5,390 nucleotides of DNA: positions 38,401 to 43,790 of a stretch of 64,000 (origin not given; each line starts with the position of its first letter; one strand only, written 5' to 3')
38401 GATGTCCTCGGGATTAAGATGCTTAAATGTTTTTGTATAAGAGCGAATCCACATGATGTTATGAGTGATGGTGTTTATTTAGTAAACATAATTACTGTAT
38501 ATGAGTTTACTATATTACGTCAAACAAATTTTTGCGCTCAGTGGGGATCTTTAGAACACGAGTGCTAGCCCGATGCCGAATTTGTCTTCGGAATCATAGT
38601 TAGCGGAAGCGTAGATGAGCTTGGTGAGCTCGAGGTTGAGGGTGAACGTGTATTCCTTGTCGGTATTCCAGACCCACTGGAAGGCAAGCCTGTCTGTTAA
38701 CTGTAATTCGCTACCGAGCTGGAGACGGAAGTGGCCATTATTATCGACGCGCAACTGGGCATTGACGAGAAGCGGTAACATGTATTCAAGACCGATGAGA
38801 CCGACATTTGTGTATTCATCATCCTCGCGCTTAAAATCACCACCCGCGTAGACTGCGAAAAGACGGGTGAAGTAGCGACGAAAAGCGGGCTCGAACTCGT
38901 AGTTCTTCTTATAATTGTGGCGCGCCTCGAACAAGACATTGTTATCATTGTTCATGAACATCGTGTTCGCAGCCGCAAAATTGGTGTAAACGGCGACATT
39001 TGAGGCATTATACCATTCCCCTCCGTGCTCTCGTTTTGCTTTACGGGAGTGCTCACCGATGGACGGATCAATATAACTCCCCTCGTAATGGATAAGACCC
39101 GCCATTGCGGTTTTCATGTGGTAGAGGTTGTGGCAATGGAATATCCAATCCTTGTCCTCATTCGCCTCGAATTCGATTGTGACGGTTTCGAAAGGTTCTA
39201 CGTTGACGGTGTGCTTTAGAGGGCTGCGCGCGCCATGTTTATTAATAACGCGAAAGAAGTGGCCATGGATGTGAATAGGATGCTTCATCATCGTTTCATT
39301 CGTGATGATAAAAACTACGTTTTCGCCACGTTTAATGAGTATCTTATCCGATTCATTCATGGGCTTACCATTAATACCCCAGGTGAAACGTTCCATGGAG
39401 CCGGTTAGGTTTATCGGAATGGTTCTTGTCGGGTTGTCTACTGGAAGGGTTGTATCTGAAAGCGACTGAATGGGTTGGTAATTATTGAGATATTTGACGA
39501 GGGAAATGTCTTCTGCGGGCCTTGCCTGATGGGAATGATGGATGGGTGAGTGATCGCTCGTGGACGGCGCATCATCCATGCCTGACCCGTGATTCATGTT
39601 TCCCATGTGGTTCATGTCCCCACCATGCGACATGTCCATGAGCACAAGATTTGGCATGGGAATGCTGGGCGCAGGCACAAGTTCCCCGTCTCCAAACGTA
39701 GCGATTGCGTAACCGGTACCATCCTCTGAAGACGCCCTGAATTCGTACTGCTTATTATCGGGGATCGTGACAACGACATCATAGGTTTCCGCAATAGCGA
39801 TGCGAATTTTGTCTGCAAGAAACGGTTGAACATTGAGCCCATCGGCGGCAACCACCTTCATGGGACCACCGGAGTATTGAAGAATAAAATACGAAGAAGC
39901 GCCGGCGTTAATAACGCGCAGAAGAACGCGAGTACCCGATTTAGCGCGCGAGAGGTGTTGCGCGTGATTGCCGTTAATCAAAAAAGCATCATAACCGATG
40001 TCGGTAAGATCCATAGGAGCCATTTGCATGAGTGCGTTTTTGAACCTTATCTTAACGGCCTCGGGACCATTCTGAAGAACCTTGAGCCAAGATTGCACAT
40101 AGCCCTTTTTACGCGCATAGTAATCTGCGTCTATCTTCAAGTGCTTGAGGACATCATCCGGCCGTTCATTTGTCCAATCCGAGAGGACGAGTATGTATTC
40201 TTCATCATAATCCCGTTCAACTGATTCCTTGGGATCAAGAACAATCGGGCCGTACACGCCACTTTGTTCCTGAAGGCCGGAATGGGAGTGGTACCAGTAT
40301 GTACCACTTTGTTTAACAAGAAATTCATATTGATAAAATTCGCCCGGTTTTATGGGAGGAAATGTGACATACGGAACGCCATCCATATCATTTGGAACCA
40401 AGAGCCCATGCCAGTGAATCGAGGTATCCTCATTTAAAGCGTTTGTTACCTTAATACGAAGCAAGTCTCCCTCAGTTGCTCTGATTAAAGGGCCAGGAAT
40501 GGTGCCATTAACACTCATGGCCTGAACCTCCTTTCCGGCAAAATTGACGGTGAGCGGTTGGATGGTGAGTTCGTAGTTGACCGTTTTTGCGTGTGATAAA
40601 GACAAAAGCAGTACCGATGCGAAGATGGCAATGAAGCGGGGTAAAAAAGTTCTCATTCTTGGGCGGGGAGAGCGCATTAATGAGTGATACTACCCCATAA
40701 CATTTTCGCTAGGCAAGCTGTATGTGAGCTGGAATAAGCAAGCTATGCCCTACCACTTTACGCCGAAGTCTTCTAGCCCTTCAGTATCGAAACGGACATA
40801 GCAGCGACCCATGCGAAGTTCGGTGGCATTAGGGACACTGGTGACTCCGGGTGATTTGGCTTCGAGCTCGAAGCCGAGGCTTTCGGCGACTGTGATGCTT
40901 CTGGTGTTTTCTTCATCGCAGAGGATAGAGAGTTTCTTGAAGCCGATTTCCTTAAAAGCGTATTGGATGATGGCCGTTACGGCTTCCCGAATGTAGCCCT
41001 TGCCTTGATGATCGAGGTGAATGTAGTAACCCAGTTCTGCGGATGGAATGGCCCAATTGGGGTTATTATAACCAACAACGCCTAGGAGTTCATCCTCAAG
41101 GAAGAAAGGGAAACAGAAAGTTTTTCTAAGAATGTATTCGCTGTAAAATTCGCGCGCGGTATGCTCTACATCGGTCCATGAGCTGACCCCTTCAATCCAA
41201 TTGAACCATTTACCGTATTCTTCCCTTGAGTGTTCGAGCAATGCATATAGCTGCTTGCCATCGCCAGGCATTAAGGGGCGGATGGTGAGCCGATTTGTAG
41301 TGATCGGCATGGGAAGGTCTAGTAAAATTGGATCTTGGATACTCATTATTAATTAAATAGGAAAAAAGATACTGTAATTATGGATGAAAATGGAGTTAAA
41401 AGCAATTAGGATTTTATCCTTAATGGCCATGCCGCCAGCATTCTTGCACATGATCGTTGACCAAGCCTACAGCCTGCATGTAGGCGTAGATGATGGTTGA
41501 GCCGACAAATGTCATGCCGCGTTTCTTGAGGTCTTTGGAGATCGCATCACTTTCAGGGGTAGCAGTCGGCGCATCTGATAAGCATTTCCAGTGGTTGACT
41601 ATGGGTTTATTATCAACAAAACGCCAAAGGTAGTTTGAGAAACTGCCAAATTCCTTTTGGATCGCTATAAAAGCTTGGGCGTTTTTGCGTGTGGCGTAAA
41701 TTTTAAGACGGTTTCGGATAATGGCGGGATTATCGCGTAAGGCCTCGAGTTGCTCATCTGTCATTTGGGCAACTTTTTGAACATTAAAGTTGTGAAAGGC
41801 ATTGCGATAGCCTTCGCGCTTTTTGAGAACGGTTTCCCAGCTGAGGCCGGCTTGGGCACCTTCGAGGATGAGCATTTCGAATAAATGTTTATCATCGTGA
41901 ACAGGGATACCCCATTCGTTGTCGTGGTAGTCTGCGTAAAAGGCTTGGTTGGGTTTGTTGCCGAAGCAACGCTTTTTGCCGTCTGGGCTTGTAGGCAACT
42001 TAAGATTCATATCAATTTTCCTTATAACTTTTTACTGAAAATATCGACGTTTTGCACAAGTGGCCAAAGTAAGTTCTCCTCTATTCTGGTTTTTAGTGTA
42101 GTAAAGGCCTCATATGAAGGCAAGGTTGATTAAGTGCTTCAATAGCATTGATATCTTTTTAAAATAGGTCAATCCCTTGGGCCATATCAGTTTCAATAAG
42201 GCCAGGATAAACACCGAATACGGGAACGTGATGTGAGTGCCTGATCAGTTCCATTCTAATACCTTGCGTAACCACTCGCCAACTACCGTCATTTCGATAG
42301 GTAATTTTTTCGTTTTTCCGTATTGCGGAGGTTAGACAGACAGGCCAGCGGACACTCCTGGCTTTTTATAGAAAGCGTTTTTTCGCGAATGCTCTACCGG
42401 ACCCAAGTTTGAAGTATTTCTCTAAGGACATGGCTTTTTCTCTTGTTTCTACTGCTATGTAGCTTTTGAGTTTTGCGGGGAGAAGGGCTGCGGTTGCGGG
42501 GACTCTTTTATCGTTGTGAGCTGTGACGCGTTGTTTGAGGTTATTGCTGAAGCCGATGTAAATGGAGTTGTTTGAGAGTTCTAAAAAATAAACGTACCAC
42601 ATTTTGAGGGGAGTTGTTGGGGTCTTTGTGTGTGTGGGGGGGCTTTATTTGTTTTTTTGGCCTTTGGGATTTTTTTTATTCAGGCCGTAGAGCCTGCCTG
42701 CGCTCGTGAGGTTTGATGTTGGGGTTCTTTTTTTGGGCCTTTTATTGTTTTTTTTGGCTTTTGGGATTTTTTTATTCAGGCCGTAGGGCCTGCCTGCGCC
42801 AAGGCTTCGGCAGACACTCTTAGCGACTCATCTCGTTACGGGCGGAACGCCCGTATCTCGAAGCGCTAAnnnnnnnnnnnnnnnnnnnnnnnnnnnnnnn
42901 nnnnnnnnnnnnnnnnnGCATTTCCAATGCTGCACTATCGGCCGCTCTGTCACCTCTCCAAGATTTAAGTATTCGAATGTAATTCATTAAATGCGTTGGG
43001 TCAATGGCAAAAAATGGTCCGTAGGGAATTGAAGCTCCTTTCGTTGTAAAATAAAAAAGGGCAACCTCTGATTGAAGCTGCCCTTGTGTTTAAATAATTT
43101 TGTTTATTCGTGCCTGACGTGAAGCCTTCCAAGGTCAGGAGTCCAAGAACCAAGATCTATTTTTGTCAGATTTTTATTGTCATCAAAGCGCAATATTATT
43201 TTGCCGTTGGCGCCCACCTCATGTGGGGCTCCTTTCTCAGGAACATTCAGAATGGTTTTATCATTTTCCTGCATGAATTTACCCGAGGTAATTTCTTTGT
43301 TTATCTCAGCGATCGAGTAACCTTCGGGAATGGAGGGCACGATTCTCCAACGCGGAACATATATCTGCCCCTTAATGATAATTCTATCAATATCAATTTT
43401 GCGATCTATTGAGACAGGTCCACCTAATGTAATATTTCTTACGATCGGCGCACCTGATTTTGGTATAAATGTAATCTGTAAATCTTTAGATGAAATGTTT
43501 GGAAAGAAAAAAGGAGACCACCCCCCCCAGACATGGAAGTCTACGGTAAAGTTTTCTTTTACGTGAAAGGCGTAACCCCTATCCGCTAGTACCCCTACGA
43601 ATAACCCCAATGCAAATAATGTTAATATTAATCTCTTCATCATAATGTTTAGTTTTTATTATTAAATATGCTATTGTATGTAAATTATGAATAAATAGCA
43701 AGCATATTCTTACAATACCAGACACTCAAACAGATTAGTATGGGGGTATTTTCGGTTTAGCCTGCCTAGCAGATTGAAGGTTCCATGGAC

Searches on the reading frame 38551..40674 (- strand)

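Call 12: search_protein_families(library=ncbifam, proteins=[window:38551-40674:-], max_evalue=0.00001)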
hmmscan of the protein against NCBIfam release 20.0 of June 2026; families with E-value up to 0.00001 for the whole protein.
window:38551-40674:- (707 aa): 7 families
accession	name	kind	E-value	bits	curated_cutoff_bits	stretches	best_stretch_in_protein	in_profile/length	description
TIGR01480.1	copper_res_A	subfamily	3.9e-136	454.9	478.95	2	29-382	43-410/593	copper resistance system multicopper oxidase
TIGR03388.1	ascorbase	equivalog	1.2e-43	149.6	614.8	1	46-312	16-275/542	L-ascorbate oxidase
NF008205.1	PRK10965.1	equivalog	2.9e-39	135.3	525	2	31-157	45-174/529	multicopper oxidase CueO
TIGR03389.1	laccase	equivalog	7.4e-36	124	558.9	1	30-178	2-155/539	laccase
TIGR03390.1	ascorbOXfungal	equivalog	4.1e-29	101.5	445.35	1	38-309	15-268/538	L-ascorbate oxidase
TIGR02376.1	Cu_nitrite_red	equivalog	5.1e-15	55.6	296.3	1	28-171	24-175/326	copper-containing nitrite reductase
NF008135.0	PRK10883.1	equivalog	1.9e-13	49.7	581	1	36-141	50-154/471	cell division protein FtsP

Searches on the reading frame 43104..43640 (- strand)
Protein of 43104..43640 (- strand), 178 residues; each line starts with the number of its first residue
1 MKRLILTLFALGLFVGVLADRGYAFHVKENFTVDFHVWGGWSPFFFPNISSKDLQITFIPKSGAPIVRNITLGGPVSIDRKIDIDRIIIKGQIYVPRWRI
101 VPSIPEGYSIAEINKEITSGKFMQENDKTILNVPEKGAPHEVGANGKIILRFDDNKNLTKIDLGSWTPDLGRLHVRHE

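Call 12: search_protein_families(library=ncbifam, proteins=[window:43104-43640:-], max_evalue=0.00001)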
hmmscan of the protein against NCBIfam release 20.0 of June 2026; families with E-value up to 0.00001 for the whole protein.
window:43104-43640:- (178 aa): 0 families

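Call 48: search_protein_families(library=padloc, proteins=[window:43104-43640:-], max_evalue=0.01)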
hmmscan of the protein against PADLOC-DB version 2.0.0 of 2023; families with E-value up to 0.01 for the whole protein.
window:43104-43640:- (178 aa): 0 families
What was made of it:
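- On Secreted effectors with a shared N-terminal translocation domain (T3SS/T4SS): No neighbouring gene matches a family at all: 43104..43643, 49425..49973 and 50235..51047 have no hits (calls 12, 48).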
